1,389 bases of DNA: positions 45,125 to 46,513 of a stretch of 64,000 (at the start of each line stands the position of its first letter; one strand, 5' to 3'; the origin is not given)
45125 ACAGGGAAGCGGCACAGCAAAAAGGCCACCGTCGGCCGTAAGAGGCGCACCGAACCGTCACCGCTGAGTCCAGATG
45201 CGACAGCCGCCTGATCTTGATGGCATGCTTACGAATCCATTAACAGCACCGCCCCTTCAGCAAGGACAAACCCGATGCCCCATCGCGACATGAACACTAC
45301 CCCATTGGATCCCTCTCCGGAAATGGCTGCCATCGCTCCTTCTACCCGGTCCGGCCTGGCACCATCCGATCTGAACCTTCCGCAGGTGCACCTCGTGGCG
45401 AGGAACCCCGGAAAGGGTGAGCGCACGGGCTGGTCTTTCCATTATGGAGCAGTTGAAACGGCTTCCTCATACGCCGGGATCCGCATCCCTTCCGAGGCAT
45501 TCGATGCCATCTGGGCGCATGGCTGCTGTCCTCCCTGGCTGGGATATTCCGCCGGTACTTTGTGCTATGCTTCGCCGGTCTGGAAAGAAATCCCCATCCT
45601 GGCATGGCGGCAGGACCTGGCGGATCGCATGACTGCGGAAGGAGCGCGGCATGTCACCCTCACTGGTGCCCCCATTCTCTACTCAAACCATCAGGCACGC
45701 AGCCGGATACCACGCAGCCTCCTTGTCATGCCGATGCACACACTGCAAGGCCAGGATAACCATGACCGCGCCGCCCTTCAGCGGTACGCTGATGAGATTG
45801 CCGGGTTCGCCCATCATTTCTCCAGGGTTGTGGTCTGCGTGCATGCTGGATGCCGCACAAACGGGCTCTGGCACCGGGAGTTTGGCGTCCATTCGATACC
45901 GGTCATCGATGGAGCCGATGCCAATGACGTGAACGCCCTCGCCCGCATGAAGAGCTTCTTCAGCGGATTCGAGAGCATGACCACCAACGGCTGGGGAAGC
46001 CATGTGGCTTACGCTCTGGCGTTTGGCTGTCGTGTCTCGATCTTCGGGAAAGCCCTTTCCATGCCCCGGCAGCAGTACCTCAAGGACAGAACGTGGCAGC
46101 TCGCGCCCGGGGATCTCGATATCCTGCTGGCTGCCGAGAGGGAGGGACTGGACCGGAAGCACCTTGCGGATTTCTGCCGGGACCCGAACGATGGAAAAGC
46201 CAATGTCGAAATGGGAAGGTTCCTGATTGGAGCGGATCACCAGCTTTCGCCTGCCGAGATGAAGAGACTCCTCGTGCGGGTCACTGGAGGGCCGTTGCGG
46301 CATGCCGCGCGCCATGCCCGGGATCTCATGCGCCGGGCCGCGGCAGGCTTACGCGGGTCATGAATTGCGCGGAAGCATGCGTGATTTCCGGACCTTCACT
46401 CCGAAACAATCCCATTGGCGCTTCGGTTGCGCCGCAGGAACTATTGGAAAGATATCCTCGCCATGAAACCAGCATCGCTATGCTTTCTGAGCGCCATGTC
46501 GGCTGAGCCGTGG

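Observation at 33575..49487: Complete pseudaminic-acid pathway embedded in a Wzm/Wzt (ABC-transporter-dependent) glycan locus with unusual enzyme fusions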

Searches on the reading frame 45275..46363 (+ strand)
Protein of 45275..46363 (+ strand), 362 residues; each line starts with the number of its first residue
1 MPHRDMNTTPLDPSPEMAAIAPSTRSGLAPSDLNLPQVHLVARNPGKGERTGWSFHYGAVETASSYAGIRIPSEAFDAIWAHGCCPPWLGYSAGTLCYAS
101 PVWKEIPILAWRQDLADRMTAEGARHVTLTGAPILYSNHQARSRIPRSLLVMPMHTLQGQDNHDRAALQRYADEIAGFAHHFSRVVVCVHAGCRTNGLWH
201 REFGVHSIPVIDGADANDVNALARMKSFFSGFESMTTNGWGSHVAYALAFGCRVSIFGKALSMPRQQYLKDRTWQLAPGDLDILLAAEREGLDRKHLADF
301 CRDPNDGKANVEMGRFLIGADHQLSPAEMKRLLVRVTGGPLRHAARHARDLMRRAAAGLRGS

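Call 4: search_protein_families(library=pfam, proteins=[window:45275-46363:+], max_evalue=0.01)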
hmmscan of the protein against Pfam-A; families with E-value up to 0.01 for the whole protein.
window:45275-46363:+ (362 aa): 0 families

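Call 5: search_protein_families(library=ncbifam, proteins=[window:45275-46363:+], max_evalue=0.01)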
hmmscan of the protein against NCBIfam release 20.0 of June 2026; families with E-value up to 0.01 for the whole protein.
window:45275-46363:+ (362 aa): 0 families

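Call 37: find_homologous_proteins(query=window:45275-46363:+, max_evalue=0.001)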
Query window:45275-46363:+ (362 aa): 77 proteins with E <= 0.001 among 8000 candidates.
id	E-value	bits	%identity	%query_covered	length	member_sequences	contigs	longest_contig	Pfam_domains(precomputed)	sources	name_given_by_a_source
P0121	7.4e-250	846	100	100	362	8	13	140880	-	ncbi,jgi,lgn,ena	ncbi:MAG: hypothetical protein RLZZ179_1023 [Verrucomicrobiota bacterium]|jgi:hypothetical protein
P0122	8.2e-226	767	92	99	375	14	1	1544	-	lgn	-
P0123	1.7e-214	730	89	99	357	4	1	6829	-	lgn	-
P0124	4.6e-208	709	85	99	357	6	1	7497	-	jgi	-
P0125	2.2e-191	654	79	99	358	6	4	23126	-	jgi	jgi:hypothetical protein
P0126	7.3e-190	649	79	98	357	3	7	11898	-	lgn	-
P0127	1.3e-178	612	75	96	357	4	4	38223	-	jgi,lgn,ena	-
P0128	3.1e-123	430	78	67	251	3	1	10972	-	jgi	jgi:hypothetical protein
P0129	5.3e-112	393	57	88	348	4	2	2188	-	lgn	-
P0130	1.8e-110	388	57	85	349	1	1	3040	-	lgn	-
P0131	2.0e-107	377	56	84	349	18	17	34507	-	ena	-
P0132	2.8e-105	370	56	84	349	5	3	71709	-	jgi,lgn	-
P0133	2.8e-104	367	54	86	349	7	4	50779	-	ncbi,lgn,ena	-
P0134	7.1e-83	297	57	67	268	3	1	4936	-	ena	-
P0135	9.3e-81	290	54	72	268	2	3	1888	-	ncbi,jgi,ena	jgi:hypothetical protein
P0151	9.2e-72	260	45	80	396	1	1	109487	-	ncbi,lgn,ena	-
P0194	3.3e-27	114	35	61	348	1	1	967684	-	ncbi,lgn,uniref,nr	ncbi:hypothetical protein C5Y96_02680 [Blastopirellula marina]|uniref:Uncharacterized protein n=1 Ta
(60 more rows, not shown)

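Call 40: search_solved_structures(query=A3, max_evalue=1)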
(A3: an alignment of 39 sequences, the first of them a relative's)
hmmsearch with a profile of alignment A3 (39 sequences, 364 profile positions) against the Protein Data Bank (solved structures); distinct sequences matched with E-value up to 1: 2.
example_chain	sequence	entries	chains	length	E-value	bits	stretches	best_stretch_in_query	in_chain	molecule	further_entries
6z1p_Ad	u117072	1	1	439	0.26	13.3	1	289-361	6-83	50S ribosomal protein L3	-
8q6o_C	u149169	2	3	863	0.55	12.3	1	262-339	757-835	DNA replication licensing factor mcm4-B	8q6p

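Call 50: predict_structure(alignment_id=A3)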
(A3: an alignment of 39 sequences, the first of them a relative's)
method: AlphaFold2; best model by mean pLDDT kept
length: 362 residues; sequences in the alignment: 39
mean_pLDDT: 89.1   pTM: 0.86
mean pLDDT of the five models: 89.1, 87.9, 87.7, 87.2, 87.0
residues with pLDDT >= 90: 275; 70-90: 47; 50-70: 16; < 50: 24
segments of 3 or more residues with pLDDT < 50: 1-14, 16-25
pLDDT, mean of each block of 10 residues (from residue 1): 38 46 54 91 86 93 96 91 83 94 96 96 97 95 96 93 93 98 97 94 96 94 97 97 97 97 93 94 95 95 98 97 98 85 72 82 63
secondary structure, 60 per line:
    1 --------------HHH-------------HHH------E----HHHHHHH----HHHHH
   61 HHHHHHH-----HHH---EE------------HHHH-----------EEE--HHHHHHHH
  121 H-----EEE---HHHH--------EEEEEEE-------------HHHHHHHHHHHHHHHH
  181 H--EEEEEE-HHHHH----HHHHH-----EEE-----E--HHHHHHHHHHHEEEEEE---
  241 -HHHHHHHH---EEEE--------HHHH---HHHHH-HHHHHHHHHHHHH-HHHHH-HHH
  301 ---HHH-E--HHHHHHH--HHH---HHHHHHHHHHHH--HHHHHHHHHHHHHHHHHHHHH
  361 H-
elements in order: H45-51 H56-67 H93-96 E108-110 H113-121 E127-129 H133-136 E145-151 H165-181 E184-189 H191-195 H200-204 E210-212 H221-231 E232-237 H242-249 E253-256 H265-268 H272-276 H278-290 H292-296 H311-317 H326-337 H340-361

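Call 53: fold_search(model_id=the predicted structure, library=pdb)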
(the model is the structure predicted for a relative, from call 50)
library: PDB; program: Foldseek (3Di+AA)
matches with E <= 10: 1364; with E <= 0.001: 14
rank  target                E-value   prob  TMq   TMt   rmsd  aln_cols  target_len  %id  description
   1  1v4v_A                3.8e-05  1.00  0.30  0.29  12.7       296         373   13  Crystal Structure Of UDP-N-Acetylglucosamine 2-Epimerase From Thermus Thermophilus HB8 (released 2003-12-02)
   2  4fkz_A                5.4e-05  1.00  0.35  0.33   9.9       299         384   12  Crystal structure of Bacillus subtilis UDP-GlcNAc 2-epimerase in complex with UDP-GlcNAc and UDP (released 2013-05-08)
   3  3beo_A                1.2e-04  1.00  0.35  0.34  10.4       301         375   14  A Structural Basis for the allosteric regulation of non-hydrolyzing UDP-GlcNAc 2-epimerases (released 2008-02-19)
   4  3ot5_C                2.5e-04  0.99  0.36  0.35  11.1       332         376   13  2.2 Angstrom Resolution Crystal Structure of putative UDP-N-acetylglucosamine 2-epimerase from Listeria monocytogenes (released 2010-09-22)
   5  4fkz_B                2.7e-04  0.99  0.34  0.33  12.2       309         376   13  Crystal structure of Bacillus subtilis UDP-GlcNAc 2-epimerase in complex with UDP-GlcNAc and UDP (released 2013-05-08)
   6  7qsg_B                2.9e-04  0.99  0.30  0.34  10.4       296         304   13  Methylmannose polysaccharide mannosyltransferase from M. hassiacum (released 2023-01-25)
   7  4x1t                  3.9e-04  0.97  0.31  0.34  12.4       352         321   12  The crystal structure of Arabidopsis thaliana galactolipid synthase MGD1 in complex with UDP (released 2016-02-10)
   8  5enz_B                4.9e-04  0.99  0.34  0.33  11.2       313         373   12  S. aureus MnaA-UDP co-structure (released 2016-04-27)
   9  1v4v_B                4.9e-04  0.99  0.31  0.30  11.5       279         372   13  Crystal Structure Of UDP-N-Acetylglucosamine 2-Epimerase From Thermus Thermophilus HB8 (released 2003-12-02)
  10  4wyi                  5.2e-04  0.97  0.27  0.29  11.4       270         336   10  The crystal structure of Arabidopsis thaliana galactolipid synthase, MGD1 (apo-form) (released 2016-02-17)
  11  8a0m_A                5.5e-04  0.99  0.39  0.15  10.4       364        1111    9  Capsular polysaccharide synthesis multienzyme in complex with capsular polymer fragment (released 2023-04-26)
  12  7vz6_D                5.9e-04  0.99  0.32  0.32  10.5       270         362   14  The crystal structure of Non-hydrolyzing UDPGlcNAc 2-epimerase in complex with UDP-glucose (released 2022-11-16)
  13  5enz_A                5.9e-04  0.99  0.33  0.33  11.5       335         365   11  S. aureus MnaA-UDP co-structure (released 2016-04-27)
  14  1rzu_B                5.9e-04  0.94  0.28  0.22  14.9       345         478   13  Crystal structure of the glycogen synthase from A. tumefaciens in complex with ADP (released 2004-08-31)
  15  3ot5_D                1.0e-03  0.97  0.33  0.32  11.5       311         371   14  2.2 Angstrom Resolution Crystal Structure of putative UDP-N-acetylglucosamine 2-epimerase from Listeria monocytogenes (released 2010-09-22)
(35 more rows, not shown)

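Call 57: find_encoding_contigs(protein=P0122, flank=10000, max_places=8)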
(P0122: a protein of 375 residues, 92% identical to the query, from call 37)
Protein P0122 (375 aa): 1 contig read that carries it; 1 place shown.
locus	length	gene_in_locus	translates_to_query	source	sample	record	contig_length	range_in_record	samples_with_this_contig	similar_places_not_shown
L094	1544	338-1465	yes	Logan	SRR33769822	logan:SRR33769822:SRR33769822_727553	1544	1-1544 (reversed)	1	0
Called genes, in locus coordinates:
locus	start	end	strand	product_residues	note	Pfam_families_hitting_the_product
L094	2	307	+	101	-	?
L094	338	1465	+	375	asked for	-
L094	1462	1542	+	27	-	?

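Call 58: find_encoding_contigs(protein=P0127, flank=10000, max_places=2)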
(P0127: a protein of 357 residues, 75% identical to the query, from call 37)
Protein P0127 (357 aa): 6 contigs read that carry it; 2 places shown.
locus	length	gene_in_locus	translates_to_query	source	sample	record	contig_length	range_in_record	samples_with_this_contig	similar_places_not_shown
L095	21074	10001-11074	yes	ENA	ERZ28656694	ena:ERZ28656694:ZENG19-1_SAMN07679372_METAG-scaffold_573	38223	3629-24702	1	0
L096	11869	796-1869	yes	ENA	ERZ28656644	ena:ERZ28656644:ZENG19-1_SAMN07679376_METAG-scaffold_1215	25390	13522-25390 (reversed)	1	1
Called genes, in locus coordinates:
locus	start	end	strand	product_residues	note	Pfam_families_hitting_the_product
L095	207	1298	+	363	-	PF03102:NeuB, PF08666:SAF (weak)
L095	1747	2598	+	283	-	-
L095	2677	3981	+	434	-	PF00005:ABC_tran, PF13304:AAA_21 (faint), PF14524:Wzt_C (weak)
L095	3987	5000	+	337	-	PF00106:adh_short (weak), PF01073:3Beta_HSD, PF01370:Epimerase, PF02719:Polysacc_synt_2, PF04321:RmlD_sub_bind, PF07993:NAD_binding_4, PF13460:NAD_binding_10, PF16363:GDP_Man_Dehyd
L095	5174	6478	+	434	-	PF01041:DegT_DnrJ_EryC1, PF01053:Cys_Met_Meta_PP (weak)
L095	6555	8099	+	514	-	PF04101:Glyco_tran_28_C (weak), PF13523:Acetyltransf_8 (faint), PF13302:Acetyltransf_3, PF00583:Acetyltransf_1, PF13673:Acetyltransf_10 (weak), PF13508:Acetyltransf_7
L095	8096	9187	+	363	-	PF03102:NeuB, PF08666:SAF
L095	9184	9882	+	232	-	PF02348:CTP_transf_3, PF12804:NTP_transf_3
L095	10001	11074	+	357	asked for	-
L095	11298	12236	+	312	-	-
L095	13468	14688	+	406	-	-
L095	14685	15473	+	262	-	-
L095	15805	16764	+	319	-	-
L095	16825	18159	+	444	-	PF13148:DUF3987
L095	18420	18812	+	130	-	-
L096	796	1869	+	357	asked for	-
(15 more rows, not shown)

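Call 59: find_encoding_contigs(protein=P0125, flank=10000, max_places=2)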
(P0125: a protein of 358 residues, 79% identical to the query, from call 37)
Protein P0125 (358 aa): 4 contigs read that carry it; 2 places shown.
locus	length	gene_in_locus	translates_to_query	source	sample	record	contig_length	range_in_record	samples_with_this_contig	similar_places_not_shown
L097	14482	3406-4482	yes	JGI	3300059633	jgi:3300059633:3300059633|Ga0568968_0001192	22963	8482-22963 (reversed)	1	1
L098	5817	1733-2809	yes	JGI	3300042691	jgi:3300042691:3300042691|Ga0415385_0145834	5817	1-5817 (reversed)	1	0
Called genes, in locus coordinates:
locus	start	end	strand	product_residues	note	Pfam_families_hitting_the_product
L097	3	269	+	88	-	?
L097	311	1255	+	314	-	PF01370:Epimerase, PF04321:RmlD_sub_bind, PF07993:NAD_binding_4 (faint), PF16363:GDP_Man_Dehyd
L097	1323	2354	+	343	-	PF20706:GT4-conflict (faint), PF00534:Glycos_transf_1, PF13692:Glyco_trans_1_4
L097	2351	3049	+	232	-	PF02348:CTP_transf_3, PF12804:NTP_transf_3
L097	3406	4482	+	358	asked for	-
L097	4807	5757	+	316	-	PF20706:GT4-conflict (weak), PF00534:Glycos_transf_1, PF13692:Glyco_trans_1_4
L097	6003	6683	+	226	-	-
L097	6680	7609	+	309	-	-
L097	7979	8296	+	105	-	-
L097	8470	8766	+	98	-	PF13441:Gly-zipper_YMGG, PF13488:Gly-zipper_Omp (weak)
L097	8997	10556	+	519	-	PF07690:MFS_1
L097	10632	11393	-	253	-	PF01784:DUF34_NIF3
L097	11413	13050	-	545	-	PF00583:Acetyltransf_1 (weak), PF21926:FeeM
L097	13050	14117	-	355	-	PF04371:PAD_porph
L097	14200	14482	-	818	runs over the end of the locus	-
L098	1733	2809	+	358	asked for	-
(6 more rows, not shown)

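Call 91: find_encoding_contigs(protein=P0194, flank=8000, max_places=1)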
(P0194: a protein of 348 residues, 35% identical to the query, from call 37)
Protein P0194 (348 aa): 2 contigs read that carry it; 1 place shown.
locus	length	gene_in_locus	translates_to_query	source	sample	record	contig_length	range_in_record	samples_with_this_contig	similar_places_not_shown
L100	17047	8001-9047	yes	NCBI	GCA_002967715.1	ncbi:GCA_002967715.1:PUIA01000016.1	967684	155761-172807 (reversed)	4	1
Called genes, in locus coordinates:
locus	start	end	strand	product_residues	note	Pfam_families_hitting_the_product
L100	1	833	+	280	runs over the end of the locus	PF01061:ABC2_membrane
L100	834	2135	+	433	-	PF00005:ABC_tran, PF13304:AAA_21 (faint)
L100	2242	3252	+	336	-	PF00106:adh_short (weak), PF01073:3Beta_HSD, PF01370:Epimerase, PF02719:Polysacc_synt_2, PF04321:RmlD_sub_bind (weak), PF07993:NAD_binding_4 (weak), PF16363:GDP_Man_Dehyd, PF13460:NAD_binding_10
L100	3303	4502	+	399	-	PF01041:DegT_DnrJ_EryC1, PF01212:Beta_elim_lyase (weak), PF01053:Cys_Met_Meta_PP (weak)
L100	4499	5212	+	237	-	PF02348:CTP_transf_3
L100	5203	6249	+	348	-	PF04101:Glyco_tran_28_C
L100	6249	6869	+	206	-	PF13302:Acetyltransf_3, PF00583:Acetyltransf_1 (weak), PF13420:Acetyltransf_4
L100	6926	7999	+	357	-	PF03102:NeuB, PF08666:SAF (weak)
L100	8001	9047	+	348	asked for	-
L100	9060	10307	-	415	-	PF13439:Glyco_transf_4, PF13579:Glyco_trans_4_4, PF20706:GT4-conflict, PF00534:Glycos_transf_1, PF13692:Glyco_trans_1_4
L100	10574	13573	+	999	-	PF07635:PSCyt1, PF07583:PSCyt2, PF00754:F5_F8_type_C, PF07587:PSD1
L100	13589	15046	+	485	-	PF07394:DUF1501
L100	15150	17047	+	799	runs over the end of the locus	PF07635:PSCyt1, PF07583:PSCyt2, PF07587:PSD1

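Call 92: find_encoding_contigs(protein=P0151, flank=8000, max_places=1)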
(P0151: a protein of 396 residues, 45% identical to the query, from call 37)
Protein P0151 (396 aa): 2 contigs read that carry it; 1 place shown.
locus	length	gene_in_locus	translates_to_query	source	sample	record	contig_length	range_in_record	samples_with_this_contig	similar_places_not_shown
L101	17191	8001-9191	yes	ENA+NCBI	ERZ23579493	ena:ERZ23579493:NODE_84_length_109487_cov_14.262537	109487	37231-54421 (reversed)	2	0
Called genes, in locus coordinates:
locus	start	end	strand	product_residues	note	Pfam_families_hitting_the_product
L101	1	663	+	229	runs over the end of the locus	PF02348:CTP_transf_3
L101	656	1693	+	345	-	PF04101:Glyco_tran_28_C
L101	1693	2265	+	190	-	PF13302:Acetyltransf_3, PF13523:Acetyltransf_8, PF00583:Acetyltransf_1, PF13420:Acetyltransf_4 (weak)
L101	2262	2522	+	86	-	-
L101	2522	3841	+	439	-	PF00501:AMP-binding, PF13193:AMP-binding_C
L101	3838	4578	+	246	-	PF00106:adh_short, PF01370:Epimerase (weak), PF08659:KR, PF13561:adh_short_C2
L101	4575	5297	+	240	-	PF21553:Formyl_trans_C_2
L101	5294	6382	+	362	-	PF03102:NeuB, PF08666:SAF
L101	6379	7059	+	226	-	PF02585:PIG-L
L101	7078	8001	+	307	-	PF01209:Ubie_methyltran (weak), PF08241:Methyltransf_11, PF13649:Methyltransf_25, PF13847:Methyltransf_31 (weak)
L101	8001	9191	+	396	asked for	-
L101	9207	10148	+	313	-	PF13489:Methyltransf_23, PF13847:Methyltransf_31 (faint), PF08241:Methyltransf_11 (weak)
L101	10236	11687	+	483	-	PF13439:Glyco_transf_4 (weak), PF20706:GT4-conflict (weak), PF00534:Glycos_transf_1, PF13692:Glyco_trans_1_4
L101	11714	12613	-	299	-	PF01073:3Beta_HSD (weak), PF01370:Epimerase, PF04321:RmlD_sub_bind (faint)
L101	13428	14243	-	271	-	PF00669:Flagellin_N, PF00700:Flagellin_C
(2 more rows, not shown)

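Call 93: search_protein_families(library=pfam, alignment_id=A3, max_evalue=0.1)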
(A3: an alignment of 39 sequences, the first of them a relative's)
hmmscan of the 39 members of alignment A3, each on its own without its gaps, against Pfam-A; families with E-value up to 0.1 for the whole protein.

A. member 1, P0121 (362 aa): 0 families

B. families by the number of members that match (of 39 scanned): 8 families
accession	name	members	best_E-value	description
PF06584.18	DIRP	1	0.0069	DIRP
PF03861.19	ANTAR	1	0.015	ANTAR domain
PF19594.4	DUF6099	1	0.017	Family of unknown function (DUF6099)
PF00494.24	SQS_PSY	1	0.019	Squalene/phytoene synthase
PF22242.1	6PGD_like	1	0.029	6-phosphogluconate dehydrogenase C-terminal domain-like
PF00291.31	PALP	1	0.058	Pyridoxal-phosphate dependent enzyme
PF17617.7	US10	1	0.06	Viral unique short region 10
PF10016.14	DUF2259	1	0.09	Predicted secreted protein (DUF2259)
